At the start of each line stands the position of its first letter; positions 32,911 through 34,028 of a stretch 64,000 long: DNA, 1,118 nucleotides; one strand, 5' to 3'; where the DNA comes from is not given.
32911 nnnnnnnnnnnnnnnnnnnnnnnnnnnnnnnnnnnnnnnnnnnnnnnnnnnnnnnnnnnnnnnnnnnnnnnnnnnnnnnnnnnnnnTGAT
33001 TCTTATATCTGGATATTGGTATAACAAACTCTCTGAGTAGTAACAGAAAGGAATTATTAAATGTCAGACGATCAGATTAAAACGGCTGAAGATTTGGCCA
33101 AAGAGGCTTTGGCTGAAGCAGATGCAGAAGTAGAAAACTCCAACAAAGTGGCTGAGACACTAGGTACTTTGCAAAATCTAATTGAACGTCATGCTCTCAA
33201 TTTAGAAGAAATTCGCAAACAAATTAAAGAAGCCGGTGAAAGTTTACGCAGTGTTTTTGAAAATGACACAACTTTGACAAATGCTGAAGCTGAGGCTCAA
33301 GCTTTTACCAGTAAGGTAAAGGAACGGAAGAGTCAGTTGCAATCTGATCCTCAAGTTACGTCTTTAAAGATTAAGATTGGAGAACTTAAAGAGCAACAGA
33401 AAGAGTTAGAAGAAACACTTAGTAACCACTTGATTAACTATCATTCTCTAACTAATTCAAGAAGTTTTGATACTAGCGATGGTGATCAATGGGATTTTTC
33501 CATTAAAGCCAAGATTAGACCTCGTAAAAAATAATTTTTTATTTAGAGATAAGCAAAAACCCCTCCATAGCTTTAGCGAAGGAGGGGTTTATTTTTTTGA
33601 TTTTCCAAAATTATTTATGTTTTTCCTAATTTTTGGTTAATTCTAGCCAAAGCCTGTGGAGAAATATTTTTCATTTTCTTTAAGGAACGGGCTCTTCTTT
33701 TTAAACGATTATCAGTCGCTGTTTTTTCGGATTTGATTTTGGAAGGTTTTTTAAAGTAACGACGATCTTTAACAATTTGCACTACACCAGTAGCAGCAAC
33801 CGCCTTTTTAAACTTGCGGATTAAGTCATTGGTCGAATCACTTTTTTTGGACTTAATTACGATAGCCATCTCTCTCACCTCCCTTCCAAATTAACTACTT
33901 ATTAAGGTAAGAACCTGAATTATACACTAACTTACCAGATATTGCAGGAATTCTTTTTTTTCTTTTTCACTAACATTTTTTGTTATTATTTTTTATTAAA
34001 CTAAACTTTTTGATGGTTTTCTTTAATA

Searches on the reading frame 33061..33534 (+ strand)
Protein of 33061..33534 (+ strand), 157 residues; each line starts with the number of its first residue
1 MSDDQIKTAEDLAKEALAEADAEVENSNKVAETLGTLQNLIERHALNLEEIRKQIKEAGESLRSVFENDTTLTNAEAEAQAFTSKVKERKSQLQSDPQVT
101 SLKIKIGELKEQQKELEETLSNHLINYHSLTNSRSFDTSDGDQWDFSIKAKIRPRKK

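Call 79: search_protein_families(library=pfam, proteins=[window:33061-33534:+], max_evalue=0.01)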
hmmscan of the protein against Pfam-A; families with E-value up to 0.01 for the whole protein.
window:33061-33534:+ (157 aa): 4 families
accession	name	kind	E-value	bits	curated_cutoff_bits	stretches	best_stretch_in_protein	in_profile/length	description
PF16673.10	TRAF_BIRC3_bd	-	0.0038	17.4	30.5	1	63-110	13-59/64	TNF receptor-associated factor BIRC3 binding domain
PF03999.17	MAP65_ASE1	-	0.0047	16.1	26.9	1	12-126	130-234/477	Microtubule associated protein (MAP65/ASE1 family)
PF01017.26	STAT_alpha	-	0.0059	17.1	27.5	0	30-80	110-160/167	STAT transcription factor, coiled-coil domain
PF12495.13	Vip3A_N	-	0.0069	16.8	25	1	15-134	39-154/177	Vegetative insecticide protein 3A N terminal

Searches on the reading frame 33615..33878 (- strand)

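Call 79: search_protein_families(library=pfam, proteins=[window:33615-33878:-], max_evalue=0.01)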
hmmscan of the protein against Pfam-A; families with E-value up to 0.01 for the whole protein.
window:33615-33878:- (87 aa): 1 family
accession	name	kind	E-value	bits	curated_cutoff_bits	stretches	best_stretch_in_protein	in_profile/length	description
PF01165.25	Ribosomal_S21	-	8.4e-07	29.1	27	1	11-53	5-47/55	Ribosomal protein S21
